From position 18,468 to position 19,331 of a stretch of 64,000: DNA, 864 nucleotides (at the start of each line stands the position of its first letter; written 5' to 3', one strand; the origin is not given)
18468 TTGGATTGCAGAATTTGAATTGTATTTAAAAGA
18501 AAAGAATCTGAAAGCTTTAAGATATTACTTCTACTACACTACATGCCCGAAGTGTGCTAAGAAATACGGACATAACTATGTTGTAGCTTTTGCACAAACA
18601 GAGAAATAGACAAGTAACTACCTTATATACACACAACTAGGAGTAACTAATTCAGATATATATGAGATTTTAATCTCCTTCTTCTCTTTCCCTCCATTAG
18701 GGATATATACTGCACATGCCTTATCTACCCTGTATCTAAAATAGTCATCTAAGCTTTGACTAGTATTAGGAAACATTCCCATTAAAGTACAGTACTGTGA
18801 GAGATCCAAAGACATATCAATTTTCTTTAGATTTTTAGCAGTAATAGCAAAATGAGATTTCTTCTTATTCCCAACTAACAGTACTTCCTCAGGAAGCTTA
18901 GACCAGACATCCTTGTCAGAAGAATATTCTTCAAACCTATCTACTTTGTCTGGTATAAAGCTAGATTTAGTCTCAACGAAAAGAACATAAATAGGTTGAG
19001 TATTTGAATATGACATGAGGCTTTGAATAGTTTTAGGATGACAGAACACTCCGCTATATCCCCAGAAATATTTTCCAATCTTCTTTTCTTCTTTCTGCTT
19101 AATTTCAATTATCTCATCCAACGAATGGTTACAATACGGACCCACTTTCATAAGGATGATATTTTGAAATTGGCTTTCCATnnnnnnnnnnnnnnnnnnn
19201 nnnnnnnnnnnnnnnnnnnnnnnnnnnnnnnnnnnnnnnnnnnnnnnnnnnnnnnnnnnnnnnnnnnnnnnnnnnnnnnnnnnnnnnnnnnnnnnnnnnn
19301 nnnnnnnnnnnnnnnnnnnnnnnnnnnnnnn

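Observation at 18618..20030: Translationally coupled two-gene module including a ParB/Srx-like (DGNRR) protein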

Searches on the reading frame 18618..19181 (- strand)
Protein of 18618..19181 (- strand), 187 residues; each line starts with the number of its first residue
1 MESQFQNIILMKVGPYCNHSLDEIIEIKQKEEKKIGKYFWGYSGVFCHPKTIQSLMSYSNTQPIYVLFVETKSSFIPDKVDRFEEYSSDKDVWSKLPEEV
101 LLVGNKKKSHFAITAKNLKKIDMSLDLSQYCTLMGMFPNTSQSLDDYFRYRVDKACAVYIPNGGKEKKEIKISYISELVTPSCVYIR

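Call 3: search_protein_families(library=pfam, proteins=[window:18618-19181:-], max_evalue=1)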
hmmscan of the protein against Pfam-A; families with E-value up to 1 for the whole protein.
window:18618-19181:- (187 aa): 1 family
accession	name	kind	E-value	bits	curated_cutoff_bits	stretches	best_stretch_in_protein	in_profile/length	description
PF20986.2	DUF6849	-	0.33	11.4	27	0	96-127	22-53/69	Domain of unknown function (DUF6849)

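Call 4: search_protein_families(library=padloc, proteins=[window:18618-19181:-], max_evalue=1)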
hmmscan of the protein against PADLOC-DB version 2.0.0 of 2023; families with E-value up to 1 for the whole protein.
window:18618-19181:- (187 aa): 0 families

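Call 5: search_protein_families(library=ncbifam, proteins=[window:18618-19181:-], max_evalue=1)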
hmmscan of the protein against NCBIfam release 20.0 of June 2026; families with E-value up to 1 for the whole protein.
window:18618-19181:- (187 aa): 1 family
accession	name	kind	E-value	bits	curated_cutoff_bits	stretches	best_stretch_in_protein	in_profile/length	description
NF007894.1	PRK10598.1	equivalog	0.047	13.4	186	0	51-71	139-159/186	lipoprotein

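Call 7: search_solved_structures(query=window:18618-19181:-, max_evalue=10)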
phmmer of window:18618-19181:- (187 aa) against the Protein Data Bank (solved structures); distinct sequences matched with E-value up to 10: 0.

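Call 9: find_homologous_proteins(query=window:18618-19181:-, max_evalue=0.001)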
Query window:18618-19181:- (187 aa): 142 proteins with E <= 0.001 among 251 candidates; the best 120 are listed.
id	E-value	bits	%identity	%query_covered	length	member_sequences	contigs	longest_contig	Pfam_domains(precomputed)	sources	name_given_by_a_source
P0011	1.2e-121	421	100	100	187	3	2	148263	-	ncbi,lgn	-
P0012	3.8e-91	322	72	100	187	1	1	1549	-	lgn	-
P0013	2.3e-81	290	67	99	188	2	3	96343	-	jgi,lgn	-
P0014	9.2e-79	281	66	96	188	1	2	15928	-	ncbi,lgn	-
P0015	1.9e-77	277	66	96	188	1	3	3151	-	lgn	-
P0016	8.7e-77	275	63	98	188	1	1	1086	-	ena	-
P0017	1.9e-76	274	64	96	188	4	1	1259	-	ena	-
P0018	2.4e-76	273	64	96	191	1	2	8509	-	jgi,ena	-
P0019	2.5e-76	273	64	96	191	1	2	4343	-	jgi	jgi:hypothetical protein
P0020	3.2e-76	273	65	99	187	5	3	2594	-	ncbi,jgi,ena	jgi:hypothetical protein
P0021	3.7e-76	273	64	96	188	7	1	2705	-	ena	-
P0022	8.8e-76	272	62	98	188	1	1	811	-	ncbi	-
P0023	1.8e-75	271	63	100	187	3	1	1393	-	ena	-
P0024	2.3e-75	270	64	96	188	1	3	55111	-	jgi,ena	-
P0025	2.3e-75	270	64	96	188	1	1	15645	-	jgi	jgi:hypothetical protein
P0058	1.1e-62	229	57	95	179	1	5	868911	-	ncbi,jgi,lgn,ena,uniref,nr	ncbi:MAG: hypothetical protein UT34_C0001G0311 [candidate division WS6 bacterium GW2011_GWF2_39_15]|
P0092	3.2e-53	198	48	99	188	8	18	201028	-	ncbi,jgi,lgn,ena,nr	ncbi:MAG: hypothetical protein UU61_C0031G0007 [Parcubacteria group bacterium GW2011_GWB1_41_4]|nr:M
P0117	1.2e-38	151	41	96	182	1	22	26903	-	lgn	-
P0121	3.3e-32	130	42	96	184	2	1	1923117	-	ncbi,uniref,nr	ncbi:hypothetical protein GWC95_13375 [Sediminibacterium roseum]|uniref:Uncharacterized protein n=1 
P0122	2.9e-25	107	37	98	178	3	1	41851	-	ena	-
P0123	2.3e-23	101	37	98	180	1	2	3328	-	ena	-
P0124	5.9e-23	99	37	97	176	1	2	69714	-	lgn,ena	-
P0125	1.2e-22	98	39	98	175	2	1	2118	-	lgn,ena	-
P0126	2.3e-22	98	38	98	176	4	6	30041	-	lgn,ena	-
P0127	4.4e-22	97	35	100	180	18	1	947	-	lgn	-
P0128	4.6e-22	97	37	98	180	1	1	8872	-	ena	-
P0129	6.5e-22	96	36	98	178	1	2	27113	-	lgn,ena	-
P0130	1.5e-21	95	35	98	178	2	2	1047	-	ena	-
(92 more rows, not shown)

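Call 17: find_encoding_contigs(protein=P0058, flank=6000, max_places=2)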
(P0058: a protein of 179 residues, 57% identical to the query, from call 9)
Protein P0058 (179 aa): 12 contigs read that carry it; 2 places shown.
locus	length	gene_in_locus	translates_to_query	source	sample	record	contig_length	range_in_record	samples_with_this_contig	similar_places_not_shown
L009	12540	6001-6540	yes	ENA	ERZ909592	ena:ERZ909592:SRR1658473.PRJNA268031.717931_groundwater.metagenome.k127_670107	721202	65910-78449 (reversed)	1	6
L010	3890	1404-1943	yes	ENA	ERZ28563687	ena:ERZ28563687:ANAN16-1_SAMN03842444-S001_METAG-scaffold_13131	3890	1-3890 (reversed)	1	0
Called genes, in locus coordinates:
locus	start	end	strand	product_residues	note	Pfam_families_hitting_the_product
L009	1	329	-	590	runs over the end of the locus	-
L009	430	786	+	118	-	-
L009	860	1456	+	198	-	PF00334:NDK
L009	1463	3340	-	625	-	-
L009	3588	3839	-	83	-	-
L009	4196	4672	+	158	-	PF01243:PNPOx_N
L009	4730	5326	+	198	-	PF00565:SNase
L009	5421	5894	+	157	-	PF01161:PBP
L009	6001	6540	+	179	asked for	-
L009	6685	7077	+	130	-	-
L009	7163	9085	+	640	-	PF02518:HATPase_c, PF00204:DNA_gyraseB, PF01751:Toprim, PF00986:DNA_gyraseB_C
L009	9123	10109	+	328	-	PF00933:Glyco_hydro_3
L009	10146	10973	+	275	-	PF13197:DUF4013 (weak)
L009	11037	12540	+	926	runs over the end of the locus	PF00521:DNA_topoisoIV, PF03989:DNA_gyraseA_C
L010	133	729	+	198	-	PF00565:SNase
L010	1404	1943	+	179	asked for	-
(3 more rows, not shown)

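Call 18: find_encoding_contigs(protein=P0092, flank=6000, max_places=4)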
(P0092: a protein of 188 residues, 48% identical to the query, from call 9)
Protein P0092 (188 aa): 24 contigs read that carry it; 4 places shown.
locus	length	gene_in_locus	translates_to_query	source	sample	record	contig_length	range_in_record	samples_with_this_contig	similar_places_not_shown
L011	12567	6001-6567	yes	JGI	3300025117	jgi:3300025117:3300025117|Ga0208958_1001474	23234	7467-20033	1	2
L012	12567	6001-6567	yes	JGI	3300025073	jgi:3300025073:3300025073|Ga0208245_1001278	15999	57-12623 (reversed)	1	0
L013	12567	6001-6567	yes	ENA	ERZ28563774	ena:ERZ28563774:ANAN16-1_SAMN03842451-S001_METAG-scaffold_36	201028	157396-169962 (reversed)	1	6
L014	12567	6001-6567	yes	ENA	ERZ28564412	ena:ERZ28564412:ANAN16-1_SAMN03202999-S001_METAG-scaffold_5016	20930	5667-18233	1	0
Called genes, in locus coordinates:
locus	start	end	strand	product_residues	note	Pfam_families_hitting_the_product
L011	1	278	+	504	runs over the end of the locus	PF02463:SMC_N, PF13555:AAA_29 (faint), PF00004:AAA (faint), PF00005:ABC_tran, PF01078:Mg_chelatase (faint), PF13304:AAA_21 (weak), PF12848:ABC_tran_Xtn, PF00005:ABC_tran, +2 more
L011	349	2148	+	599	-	PF00009:GTP_EFTU, PF01926:MMR_HSR1 (weak), PF22042:EF-G_D2 (weak), PF03144:GTP_EFTU_D2, PF00679:EFG_C, PF21018:BipA_C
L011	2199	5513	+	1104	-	PF00580:UvrD-helicase, PF13245:AAA_19, PF13604:AAA_30 (faint), PF13538:UvrD_C_2 (faint), PF13361:UvrD_C, PF12705:PDDEXK_1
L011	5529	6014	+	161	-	-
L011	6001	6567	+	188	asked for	-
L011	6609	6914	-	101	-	-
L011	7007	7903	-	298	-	PF10672:Methyltrans_SAM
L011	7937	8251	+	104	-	-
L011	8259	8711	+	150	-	PF00254:FKBP_C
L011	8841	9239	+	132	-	-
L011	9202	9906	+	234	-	-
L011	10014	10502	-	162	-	PF13473:Cupredoxin_1 (weak), PF00127:Copper-bind (weak)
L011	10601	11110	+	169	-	PF00560:LRR_1 (faint), PF23211:LRR_LRWD1 (faint), PF23598:LRR_14 (weak), PF12799:LRR_4 (weak), PF13855:LRR_8 (weak)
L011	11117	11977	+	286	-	PF01149:Fapy_DNA_glyco, PF06831:H2TH, PF06827:zf-FPG_IleRS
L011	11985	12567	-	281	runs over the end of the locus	PF01261:AP_endonuc_2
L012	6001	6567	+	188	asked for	-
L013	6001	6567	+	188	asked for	-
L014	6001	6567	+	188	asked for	-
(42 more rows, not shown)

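Call 19: find_encoding_contigs(protein=P0121, flank=6000, max_places=2)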
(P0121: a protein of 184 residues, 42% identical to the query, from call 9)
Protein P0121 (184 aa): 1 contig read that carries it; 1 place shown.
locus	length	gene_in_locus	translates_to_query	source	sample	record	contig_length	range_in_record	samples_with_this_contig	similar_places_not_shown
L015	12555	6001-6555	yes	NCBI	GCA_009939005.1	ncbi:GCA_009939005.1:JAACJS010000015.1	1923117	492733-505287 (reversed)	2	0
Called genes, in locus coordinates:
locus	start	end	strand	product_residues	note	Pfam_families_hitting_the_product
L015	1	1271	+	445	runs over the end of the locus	PF13175:AAA_15 (faint), PF13304:AAA_21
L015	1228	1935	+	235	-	PF13707:RloB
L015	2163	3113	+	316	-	-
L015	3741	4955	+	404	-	PF24390:PRTase-CE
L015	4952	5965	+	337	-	-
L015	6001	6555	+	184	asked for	-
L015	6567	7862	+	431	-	PF00697:PRAI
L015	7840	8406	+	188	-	-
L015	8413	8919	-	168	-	-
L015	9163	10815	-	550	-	-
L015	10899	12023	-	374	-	PF01555:N6_N4_Mtase (weak)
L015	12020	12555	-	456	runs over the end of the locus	PF09376:NurA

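Call 27: search_protein_families(library=pfam, proteins=[L011:5529-6014:+, L015:4952-5965:+, L015:3741-4955:+, L015:6567-7862:+, L015:7840-8406:+, L015:2163-3113:+, L009:6685-7077:+], max_evalue=0.1)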
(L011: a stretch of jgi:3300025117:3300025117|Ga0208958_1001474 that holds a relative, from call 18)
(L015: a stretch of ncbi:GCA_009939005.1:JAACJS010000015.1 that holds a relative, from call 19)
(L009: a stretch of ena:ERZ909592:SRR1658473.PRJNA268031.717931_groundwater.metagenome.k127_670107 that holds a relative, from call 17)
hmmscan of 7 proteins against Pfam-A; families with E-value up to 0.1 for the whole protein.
L011:5529-6014:+ (161 aa): 0 families

L015:4952-5965:+ (337 aa): 1 family
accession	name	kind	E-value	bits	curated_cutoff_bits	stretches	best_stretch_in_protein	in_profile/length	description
PF08230.16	CW_7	-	0.074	13.2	25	0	76-88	20-32/40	CW_7 repeat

L015:3741-4955:+ (404 aa): 2 families
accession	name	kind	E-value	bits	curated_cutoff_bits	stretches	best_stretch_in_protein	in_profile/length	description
PF24390.1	PRTase-CE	-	3.6e-17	63.5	27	1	61-363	7-253/253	PRTase-CE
PF17279.8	DUF5344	-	0.096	13.7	27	0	91-113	56-78/87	Family of unknown function (DUF5344)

L015:6567-7862:+ (431 aa): 1 family
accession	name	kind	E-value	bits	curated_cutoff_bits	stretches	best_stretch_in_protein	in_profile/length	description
PF00697.28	PRAI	-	1.7e-10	41.4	22.7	1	8-182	2-174/193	N-(5'phosphoribosyl)anthranilate (PRA) isomerase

L015:7840-8406:+ (188 aa): 1 family
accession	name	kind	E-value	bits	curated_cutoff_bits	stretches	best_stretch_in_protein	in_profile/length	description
PF17470.7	Gp45_2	-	0.057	13.8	28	0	101-130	6-35/58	Phage gene product 45.2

L015:2163-3113:+ (316 aa): 2 families
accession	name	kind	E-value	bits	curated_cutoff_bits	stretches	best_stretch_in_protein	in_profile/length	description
PF22596.2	Scabin-like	-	0.002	18.4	27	1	175-258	40-117/130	Scabin-like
PF22310.2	NMB0315_dom_I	-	0.098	13.4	27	0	41-72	3-34/83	NMB0315-like, domain I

L009:6685-7077:+ (130 aa): 1 family
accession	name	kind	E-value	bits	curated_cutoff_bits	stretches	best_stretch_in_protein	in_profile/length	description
PF18175.6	HU-CCDC81_bac_2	-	0.056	13.8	35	1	9-66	7-65/70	CCDC81-like prokaryotic HU domain 2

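Call 29: search_solved_structures(query=A2, max_evalue=10, show_alignments=2)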
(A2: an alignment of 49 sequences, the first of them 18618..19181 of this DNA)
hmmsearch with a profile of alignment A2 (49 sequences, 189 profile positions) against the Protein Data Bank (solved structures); distinct sequences matched with E-value up to 10: 1.
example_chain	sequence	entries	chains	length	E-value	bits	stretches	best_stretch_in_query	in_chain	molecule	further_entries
6v3t_A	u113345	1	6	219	0.39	13.8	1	117-158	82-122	Dopamine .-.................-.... Protein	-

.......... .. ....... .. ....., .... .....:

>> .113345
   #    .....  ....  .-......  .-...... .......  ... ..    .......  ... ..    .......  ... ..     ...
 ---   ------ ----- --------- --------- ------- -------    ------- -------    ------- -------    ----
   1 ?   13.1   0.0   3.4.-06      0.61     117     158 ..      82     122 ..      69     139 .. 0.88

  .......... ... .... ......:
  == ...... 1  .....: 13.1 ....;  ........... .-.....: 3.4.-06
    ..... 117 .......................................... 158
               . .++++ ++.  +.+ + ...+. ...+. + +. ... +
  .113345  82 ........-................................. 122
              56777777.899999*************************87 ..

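Call 38: predict_structure(alignment_id=A2)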
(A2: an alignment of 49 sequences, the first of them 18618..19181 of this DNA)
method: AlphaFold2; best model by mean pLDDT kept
length: 187 residues; sequences in the alignment: 49
mean_pLDDT: 92.8   pTM: 0.89
mean pLDDT of the five models: 92.8, 92.7, 92.3, 91.1, 89.8
residues with pLDDT >= 90: 151; 70-90: 32; 50-70: 2; < 50: 2
segments of 3 or more residues with pLDDT < 50: none
pLDDT, mean of each block of 10 residues (from residue 1): 81 94 98 98 88 94 96 87 96 97 92 98 96 91 87 91 89 97 95
secondary structure, 60 per line:
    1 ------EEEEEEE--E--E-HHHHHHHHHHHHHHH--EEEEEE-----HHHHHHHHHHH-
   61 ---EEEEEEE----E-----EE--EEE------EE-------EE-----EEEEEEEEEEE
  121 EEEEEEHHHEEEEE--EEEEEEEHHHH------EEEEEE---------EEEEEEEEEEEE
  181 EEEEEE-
elements in order: E7-13 H21-35 E38-43 H49-59 E64-70 E85-87 E110-126 E130-134 E137-143 H144-147 E154-159 E169-186

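Call 45: find_related_loci(query=A2, collection=metagenome_contigs, flank=6000)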
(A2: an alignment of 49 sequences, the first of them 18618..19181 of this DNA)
Query A2 (187 aa) in metagenome_contigs; peptide patterns used: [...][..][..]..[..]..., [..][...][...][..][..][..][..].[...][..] (x = any residue, [..] = any of these).
284 stretches matched a pattern; 88 encode a relative of the query (tblastn E <= 1e-3); the best 80 are kept; 80 distinct loci.
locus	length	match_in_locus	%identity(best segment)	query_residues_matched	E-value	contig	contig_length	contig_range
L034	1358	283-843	99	1-187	3e-136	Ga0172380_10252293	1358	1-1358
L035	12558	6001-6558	67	2-187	3e-86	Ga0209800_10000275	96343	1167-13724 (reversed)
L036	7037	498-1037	64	8-187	8e-82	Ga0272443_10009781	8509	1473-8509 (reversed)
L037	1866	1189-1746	66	1-186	2e-84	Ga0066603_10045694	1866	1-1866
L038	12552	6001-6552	65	4-187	6e-81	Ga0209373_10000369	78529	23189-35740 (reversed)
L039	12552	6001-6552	65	4-187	6e-81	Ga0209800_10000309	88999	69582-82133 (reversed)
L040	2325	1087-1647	62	1-187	1e-81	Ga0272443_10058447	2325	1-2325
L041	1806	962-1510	64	4-186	1e-82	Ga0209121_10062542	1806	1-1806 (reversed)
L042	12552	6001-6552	61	4-187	9e-77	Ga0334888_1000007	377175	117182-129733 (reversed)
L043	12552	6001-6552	61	4-187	9e-77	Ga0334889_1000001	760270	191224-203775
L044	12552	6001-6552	57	6-187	6e-70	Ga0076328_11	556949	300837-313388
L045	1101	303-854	59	6-187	4e-75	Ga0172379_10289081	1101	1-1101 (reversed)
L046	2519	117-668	55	6-187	4e-69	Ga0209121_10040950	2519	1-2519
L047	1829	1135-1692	55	4-187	4e-70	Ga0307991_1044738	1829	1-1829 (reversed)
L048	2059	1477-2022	57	7-186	3e-66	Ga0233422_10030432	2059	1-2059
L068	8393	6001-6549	49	7-187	3e-54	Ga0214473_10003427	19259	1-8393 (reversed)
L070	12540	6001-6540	43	1-187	9e-45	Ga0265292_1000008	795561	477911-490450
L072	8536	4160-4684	42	8-187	4e-41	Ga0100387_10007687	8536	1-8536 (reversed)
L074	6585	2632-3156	41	8-187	7e-41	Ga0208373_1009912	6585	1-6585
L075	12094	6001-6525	42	8-187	2e-40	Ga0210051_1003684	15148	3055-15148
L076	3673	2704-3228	40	8-187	3e-40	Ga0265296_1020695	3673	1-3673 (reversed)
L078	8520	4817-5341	42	8-187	1e-39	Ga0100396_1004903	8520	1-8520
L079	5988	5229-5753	38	8-187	2e-35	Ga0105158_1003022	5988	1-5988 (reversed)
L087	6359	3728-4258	36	7-187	1e-28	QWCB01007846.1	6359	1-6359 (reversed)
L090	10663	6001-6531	36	7-187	1e-28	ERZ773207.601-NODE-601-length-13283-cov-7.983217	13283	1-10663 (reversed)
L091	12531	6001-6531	36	7-187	1e-28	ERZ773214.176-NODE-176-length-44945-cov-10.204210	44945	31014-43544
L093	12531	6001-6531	36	7-187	3e-28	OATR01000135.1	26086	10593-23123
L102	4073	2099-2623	34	4-187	3e-26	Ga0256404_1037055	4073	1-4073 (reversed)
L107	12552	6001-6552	33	1-187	8e-24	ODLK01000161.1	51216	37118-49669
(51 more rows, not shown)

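Call 50: search_protein_families(library=pfam, proteins=[L087:2503-3714:+, L076:3221-3547:+, L072:3217-4155:+, L078:5700-6530:+, L093:6550-7389:+, L090:7168-7695:+, L079:3414-4511:+, L107:9641-10300:+, L047:337-1113:+, L107:6560-7387:+], max_evalue=0.01)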
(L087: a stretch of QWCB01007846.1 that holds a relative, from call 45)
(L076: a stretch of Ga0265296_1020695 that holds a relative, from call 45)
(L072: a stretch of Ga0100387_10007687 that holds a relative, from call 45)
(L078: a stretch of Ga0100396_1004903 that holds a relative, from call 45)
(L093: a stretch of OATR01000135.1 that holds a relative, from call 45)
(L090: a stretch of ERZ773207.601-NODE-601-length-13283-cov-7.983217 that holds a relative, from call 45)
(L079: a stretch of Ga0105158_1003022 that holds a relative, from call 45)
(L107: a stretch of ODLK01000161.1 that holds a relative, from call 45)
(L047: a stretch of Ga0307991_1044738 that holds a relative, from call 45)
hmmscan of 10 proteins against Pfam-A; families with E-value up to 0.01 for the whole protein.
L087:2503-3714:+ (403 aa): 3 families
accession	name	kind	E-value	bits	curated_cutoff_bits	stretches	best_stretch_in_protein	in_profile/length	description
PF13535.11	ATP-grasp_4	-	5.1e-10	39.6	27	1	147-293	6-160/160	ATP-grasp domain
PF02655.19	ATP-grasp_3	-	2.4e-07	31.4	23.2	1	110-281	4-152/160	ATP-grasp domain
PF02955.21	GSH-S_ATP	-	0.00079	19.4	23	1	125-172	13-61/175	Prokaryotic glutathione synthetase, ATP-grasp domain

L076:3221-3547:+ (108 aa): 1 family
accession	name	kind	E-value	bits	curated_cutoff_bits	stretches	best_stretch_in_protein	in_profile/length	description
PF01035.26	DNA_binding_1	-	7.5e-16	58.2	27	1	7-87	1-80/81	6-O-methylguanine DNA methyltransferase, DNA binding domain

L072:3217-4155:+ (312 aa): 1 family
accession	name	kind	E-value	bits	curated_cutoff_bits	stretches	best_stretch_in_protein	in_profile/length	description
PF18723.6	HMUDK_hel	-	8.4e-15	55.3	25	1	40-295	7-274/281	5-hmdU DNA kinase, helical domain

L078:5700-6530:+ (276 aa): 1 family
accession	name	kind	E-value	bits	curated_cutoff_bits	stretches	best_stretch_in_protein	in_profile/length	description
PF02498.22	Bro-N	-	4.4e-08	34.1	25.6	1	17-110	2-92/96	BRO family, N-terminal domain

L093:6550-7389:+ (279 aa): 1 family
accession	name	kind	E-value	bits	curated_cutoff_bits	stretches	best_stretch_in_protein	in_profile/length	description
PF01861.22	BpsA_C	-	1.1e-22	80.9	27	1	22-263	8-234/243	Branched-chain polyamine synthase A C-terminal domain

L090:7168-7695:+ (175 aa): 0 families

L079:3414-4511:+ (365 aa): 0 families

L107:9641-10300:+ (219 aa): 3 families
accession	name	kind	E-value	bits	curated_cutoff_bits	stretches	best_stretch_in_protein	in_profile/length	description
PF00697.28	PRAI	-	4e-29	102.2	22.7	1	7-211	2-193/193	N-(5'phosphoribosyl)anthranilate (PRA) isomerase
PF03437.21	BtpA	-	0.0032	17.4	30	1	143-213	183-253/254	BtpA family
PF24894.1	Hexapep_GlmU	-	0.0054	17.3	23.3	1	52-110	29-86/104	GlmU-like, C-terminal hexapeptide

L047:337-1113:+ (258 aa): 4 families
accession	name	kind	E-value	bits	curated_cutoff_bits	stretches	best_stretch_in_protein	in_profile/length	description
PF13344.12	Hydrolase_6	-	3.3e-09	37.2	27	1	14-111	2-101/101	Haloacid dehalogenase-like hydrolase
PF13242.12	Hydrolase_like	-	1.1e-07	32.1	22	1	183-233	1-52/75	HAD-hyrolase-like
PF00702.32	Hydrolase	-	0.00012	22.9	26.4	1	10-223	1-191/191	haloacid dehalogenase-like hydrolase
PF13419.12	HAD_2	-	0.001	19.7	23.8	1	170-227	119-176/178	Haloacid dehalogenase-like hydrolase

L107:6560-7387:+ (275 aa): 4 families
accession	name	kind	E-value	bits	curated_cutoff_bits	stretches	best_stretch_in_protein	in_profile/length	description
PF13419.12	HAD_2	-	1.6e-15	58.1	23.8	1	9-218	2-177/178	Haloacid dehalogenase-like hydrolase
PF00702.32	Hydrolase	-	6e-12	46.8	26.4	1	9-213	5-191/191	haloacid dehalogenase-like hydrolase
PF13242.12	Hydrolase_like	-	2.4e-05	24.6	22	1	175-224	4-53/75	HAD-hyrolase-like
PF06888.18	Put_Phosphatase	-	0.00095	19.1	27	1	95-208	65-184/234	Putative Phosphatase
